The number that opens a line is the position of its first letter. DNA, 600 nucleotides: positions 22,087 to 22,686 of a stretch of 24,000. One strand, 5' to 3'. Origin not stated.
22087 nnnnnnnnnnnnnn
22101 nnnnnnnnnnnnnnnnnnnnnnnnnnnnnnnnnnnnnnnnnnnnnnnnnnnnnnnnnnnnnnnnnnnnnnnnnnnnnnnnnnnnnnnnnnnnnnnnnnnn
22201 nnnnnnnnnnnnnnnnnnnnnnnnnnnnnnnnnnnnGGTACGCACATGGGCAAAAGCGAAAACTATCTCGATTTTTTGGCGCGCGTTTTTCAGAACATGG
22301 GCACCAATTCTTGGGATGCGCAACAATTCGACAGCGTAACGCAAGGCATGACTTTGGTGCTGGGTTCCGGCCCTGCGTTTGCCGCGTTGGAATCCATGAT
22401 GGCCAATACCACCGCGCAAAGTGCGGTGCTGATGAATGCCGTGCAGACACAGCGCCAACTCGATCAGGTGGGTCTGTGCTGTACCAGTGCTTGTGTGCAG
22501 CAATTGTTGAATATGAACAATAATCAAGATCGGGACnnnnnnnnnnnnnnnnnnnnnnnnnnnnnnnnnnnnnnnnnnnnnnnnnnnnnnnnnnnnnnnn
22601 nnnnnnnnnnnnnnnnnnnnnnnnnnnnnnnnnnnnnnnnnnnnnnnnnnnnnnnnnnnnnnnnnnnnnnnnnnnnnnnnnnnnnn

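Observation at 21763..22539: Multidomain Reb protein: histone-H1-like Lys/Ala tail, Gly/Pro/Tyr/Trp-rich segment, (QAQP)n linker and a cysteine-bearing RebB-like domain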

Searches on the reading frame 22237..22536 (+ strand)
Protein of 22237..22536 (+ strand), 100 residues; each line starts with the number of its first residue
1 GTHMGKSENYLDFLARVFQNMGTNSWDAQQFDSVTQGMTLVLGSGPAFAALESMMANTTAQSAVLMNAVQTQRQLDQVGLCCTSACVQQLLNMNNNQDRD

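Call 35: find_related_loci(query=A3, collection=genome_contigs, flank=8000)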
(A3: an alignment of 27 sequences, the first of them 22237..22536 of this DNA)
Query A3 (100 aa) in genome_contigs; peptide patterns used: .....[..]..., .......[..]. (x = any residue, [..] = any of these).
109 stretches matched a pattern; 5 encode a relative of the query (tblastn E <= 1e-3); 5 distinct loci.
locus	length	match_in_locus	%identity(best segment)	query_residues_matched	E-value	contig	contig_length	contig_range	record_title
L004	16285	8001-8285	71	6-100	4e-45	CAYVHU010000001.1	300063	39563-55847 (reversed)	MAG TPA_asm: uncultured Magnetovibrio sp. isolate SRP128015_co3_168 genome assembly, contig: NODE_2_length_300063_cov_13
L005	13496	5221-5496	70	5-96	1e-41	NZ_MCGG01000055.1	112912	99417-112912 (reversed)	Magnetovibrio blakemorei strain MV-1 Q59, whole genome shotgun sequence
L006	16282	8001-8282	63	7-100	1e-38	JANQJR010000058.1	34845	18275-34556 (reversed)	MAG: Magnetovibrio sp. isolate PL25a_bin.122 k99_2806379, whole genome shotgun sequence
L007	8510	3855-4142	61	5-100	3e-38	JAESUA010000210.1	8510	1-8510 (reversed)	MAG: Magnetovibrio sp. isolate NORP328 CoAssembly_2155792, whole genome shotgun sequence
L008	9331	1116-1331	40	22-93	4e-13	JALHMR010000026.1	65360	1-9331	MAG: Rhodospirillaceae bacterium isolate Bin_39_2_2 c_000000002389, whole genome shotgun sequence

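Call 38: search_protein_representatives(alignment_id=A3)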
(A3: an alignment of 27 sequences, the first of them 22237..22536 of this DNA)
Query: 27 sequences, 100 profile positions. Proteins with E-value up to 0.001 (for the whole library): 89; up to 1e-10: 25; up to 1e-30: 17. The best 89 are listed.
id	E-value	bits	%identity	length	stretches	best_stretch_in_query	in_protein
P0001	3.6e-48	177.7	-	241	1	2-100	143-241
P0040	1.7e-47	175.5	-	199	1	5-100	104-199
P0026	5.0e-47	174.0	-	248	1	5-100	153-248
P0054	5.6e-47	173.9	-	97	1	4-100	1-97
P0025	7.2e-47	173.5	-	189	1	4-100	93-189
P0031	5.8e-46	170.6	-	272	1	4-100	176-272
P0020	1.7e-45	169.1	-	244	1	4-99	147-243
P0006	6.6e-45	167.2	-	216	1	3-98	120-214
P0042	2.7e-44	165.3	-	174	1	5-100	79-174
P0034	2.9e-44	165.1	-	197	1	4-100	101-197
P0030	6.7e-44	164.0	-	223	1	6-97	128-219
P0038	1.6e-43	162.7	-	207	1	5-100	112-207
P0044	1.5e-42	159.6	-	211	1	5-99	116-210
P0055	4.4e-42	158.1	-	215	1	3-97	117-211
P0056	5.2e-42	157.9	-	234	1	5-98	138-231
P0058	1.9e-14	69.4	-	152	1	6-96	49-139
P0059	1.0e-13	67.1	-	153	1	5-96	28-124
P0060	2.2e-13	66.1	-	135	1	14-100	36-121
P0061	1.0e-12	63.9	-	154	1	17-96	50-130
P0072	1.7e-09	53.6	-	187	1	18-98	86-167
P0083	1.2e-08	50.8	-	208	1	6-92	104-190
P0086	2.0e-08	50.2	-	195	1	28-94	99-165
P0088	3.0e-08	49.6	-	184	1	14-91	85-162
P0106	8.6e-06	41.7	-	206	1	27-94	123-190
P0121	1.4e-04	37.8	-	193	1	25-94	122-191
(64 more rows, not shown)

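Call 40: list_cluster_members(proteins=[P0058, P0059, P0060, P0061, P0072, P0083, P0086, P0088, P0106, P0121])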
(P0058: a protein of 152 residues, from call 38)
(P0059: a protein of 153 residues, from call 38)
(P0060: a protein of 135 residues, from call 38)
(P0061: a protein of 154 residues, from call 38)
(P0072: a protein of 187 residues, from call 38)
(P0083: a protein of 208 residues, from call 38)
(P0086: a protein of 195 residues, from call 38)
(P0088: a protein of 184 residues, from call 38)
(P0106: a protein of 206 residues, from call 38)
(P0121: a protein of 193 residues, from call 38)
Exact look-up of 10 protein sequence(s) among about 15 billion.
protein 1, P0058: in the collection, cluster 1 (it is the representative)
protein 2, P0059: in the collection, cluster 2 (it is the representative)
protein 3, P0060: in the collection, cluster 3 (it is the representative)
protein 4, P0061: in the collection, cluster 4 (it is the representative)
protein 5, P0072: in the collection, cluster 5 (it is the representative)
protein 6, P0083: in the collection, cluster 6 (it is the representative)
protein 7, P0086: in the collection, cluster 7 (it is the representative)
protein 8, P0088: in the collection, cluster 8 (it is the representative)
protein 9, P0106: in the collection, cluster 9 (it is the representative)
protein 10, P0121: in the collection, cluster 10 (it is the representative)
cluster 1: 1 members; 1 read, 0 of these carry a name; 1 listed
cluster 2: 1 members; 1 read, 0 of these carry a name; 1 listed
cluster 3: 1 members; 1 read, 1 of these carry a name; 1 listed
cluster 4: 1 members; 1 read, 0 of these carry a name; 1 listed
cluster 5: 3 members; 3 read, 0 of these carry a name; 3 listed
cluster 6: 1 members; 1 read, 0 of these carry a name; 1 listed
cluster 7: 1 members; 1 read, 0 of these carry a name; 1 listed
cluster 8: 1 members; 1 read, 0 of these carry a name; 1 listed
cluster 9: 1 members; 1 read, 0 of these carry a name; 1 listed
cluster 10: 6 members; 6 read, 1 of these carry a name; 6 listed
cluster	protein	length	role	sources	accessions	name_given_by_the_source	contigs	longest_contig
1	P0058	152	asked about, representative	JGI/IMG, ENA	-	-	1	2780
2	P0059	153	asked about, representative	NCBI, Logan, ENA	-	-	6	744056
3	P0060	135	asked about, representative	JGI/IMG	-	Killing trait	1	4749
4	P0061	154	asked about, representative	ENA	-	-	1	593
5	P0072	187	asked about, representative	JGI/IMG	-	-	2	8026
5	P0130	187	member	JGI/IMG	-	-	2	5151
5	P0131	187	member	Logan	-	-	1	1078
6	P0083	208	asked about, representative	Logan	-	-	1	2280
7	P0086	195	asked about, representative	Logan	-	-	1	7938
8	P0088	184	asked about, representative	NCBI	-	-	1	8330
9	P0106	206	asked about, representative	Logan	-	-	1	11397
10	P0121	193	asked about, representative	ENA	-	-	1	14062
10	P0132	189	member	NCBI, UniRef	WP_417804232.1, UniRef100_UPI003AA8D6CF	RebB family R body protein [Thalassospira lucentensis] | RebB family R body protein n=1 Tax=Thalassospira lucentensis TaxID=168935 ...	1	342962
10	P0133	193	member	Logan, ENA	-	-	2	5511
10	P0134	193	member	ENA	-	-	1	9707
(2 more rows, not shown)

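Call 43: search_dna_similar(query=window:22237-22536:+, collection=plasmids, mode=protein, max_evalue=0.01, max_rows=30)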
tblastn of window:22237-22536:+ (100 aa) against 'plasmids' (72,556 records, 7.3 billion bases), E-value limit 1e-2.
No match.

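Call 63: find_encoding_contigs(protein=P0059, flank=6000, max_places=2)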
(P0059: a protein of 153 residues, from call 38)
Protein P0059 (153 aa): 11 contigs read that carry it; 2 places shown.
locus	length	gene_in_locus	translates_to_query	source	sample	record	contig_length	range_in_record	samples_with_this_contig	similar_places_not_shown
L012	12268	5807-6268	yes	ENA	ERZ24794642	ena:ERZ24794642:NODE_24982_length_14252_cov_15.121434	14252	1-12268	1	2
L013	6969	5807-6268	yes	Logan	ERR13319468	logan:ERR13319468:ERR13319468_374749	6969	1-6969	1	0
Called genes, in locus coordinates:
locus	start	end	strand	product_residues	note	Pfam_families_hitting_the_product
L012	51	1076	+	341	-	PF24681:Kelch_KLHDC2_KLHL20_DRC7, PF24981:Beta-prop_ATRN-LZTR1, PF25210:Kelch_FKB95, PF13415:Beta-prop_FBX42, PF13964:Beta-prop_Calicin, PF24681:Kelch_KLHDC2_KLHL20_DRC7, PF24981:Beta-prop_ATRN-LZTR1, PF25210:Kelch_FKB95, +7 more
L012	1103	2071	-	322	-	PF00037:Fer4 (faint), PF13237:Fer4_10 (faint), PF12838:Fer4_7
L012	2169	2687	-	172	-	PF13442:Cytochrome_CBB3, PF00034:Cytochrom_C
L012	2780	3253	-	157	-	PF13442:Cytochrome_CBB3, PF00034:Cytochrom_C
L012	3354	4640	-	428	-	PF11717:Tudor-knot (faint)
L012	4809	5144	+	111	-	PF11747:RebB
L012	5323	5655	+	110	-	PF11747:RebB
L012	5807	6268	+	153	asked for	PF11747:RebB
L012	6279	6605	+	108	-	-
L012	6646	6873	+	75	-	PF11747:RebB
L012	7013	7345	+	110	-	PF11747:RebB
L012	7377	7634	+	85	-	PF11747:RebB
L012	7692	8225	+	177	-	-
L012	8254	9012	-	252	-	PF08281:Sigma70_r4_2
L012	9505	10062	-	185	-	-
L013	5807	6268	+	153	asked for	PF11747:RebB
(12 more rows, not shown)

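Call 74: search_protein_families(library=ncbifam, proteins=[P0059], max_evalue=1)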
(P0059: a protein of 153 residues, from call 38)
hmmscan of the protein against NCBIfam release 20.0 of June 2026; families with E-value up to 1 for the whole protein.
P0059 (153 aa): 0 families

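Call 90: search_solved_structures(query=A3, max_evalue=1)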
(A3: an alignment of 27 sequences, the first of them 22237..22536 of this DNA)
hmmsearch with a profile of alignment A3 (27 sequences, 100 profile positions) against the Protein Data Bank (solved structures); distinct sequences matched with E-value up to 1: 16.
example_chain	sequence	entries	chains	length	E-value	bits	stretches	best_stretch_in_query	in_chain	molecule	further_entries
6gbh_C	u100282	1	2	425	0.054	16.6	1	19-78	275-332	HopQ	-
5xzn_A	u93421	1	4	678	0.24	14.5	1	27-84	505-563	Catalase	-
5xzm_A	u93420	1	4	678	0.24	14.5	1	27-84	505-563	Catalase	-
5yem_A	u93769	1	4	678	0.24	14.5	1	27-84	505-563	Catalase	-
5y17_A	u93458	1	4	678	0.24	14.5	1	27-84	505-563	Catalase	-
5xvz_A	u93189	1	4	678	0.24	14.5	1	27-84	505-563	Catalase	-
4aue_A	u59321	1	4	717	0.26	14.4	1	27-84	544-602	CATALASE-PHENOL OXIDASE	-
4b2y_A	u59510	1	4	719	0.26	14.4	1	27-84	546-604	CATALASE-PHENOL OXIDASE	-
4b5k_A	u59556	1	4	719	0.26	14.4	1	27-84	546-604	CATALASE-PHENOL OXIDASE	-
4aul_A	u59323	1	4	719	0.26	14.4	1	27-84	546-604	CATALASE-PHENOL OXIDASE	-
4aum_A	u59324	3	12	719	0.26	14.4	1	27-84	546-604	CATALASE-PHENOL OXIDASE | Catalase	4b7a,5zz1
7wca_A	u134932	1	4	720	0.26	14.4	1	27-84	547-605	Catalase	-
4b31_A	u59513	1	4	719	0.26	14.4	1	27-84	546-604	CATALASE-PHENOL OXIDASE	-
7vn0_A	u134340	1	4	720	0.26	14.4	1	27-84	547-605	Catalase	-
4b40_A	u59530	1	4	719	0.26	14.4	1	27-84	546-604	CATALASE-PHENOL OXIDASE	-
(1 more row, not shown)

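Call 105: predict_structure(alignment_id=A3)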
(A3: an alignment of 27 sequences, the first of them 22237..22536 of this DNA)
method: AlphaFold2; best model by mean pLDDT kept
length: 100 residues; sequences in the alignment: 27
mean_pLDDT: 53.7   pTM: 0.21
mean pLDDT of the five models: 53.7, 53.5, 48.3, 47.6, 45.3
residues with pLDDT >= 90: 0; 70-90: 0; 50-70: 74; < 50: 26
segments of 3 or more residues with pLDDT < 50: 1-6, 41-43, 45-52, 97-100
pLDDT, mean of each block of 10 residues (from residue 1): 45 63 53 54 47 52 56 56 58 52
secondary structure, 60 per line:
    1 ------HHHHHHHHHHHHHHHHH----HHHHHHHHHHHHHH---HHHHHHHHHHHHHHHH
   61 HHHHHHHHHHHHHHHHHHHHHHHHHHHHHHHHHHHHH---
elements in order: H7-23 H28-41 H45-97

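Call 107: find_encoding_contigs(protein=P0054, flank=3000, max_places=1)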
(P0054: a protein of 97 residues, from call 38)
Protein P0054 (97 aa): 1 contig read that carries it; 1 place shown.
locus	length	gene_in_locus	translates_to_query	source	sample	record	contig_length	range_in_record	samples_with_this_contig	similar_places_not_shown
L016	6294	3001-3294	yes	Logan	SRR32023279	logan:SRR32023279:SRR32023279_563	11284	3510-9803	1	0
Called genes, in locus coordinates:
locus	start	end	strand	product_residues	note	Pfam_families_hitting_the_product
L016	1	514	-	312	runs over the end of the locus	PF13489:Methyltransf_23, PF07021:MetW, PF13847:Methyltransf_31, PF08241:Methyltransf_11, PF08242:Methyltransf_12, PF13649:Methyltransf_25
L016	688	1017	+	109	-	PF11747:RebB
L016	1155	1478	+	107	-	PF11747:RebB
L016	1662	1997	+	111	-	PF11747:RebB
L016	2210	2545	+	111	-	PF11747:RebB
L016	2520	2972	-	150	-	-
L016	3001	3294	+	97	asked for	PF11747:RebB (weak)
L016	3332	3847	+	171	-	-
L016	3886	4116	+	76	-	PF11747:RebB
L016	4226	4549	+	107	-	PF11747:RebB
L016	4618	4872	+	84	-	PF11747:RebB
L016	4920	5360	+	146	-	-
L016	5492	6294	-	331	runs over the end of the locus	PF04542:Sigma70_r2 (weak), PF07638:Sigma70_ECF (weak), PF08281:Sigma70_r4_2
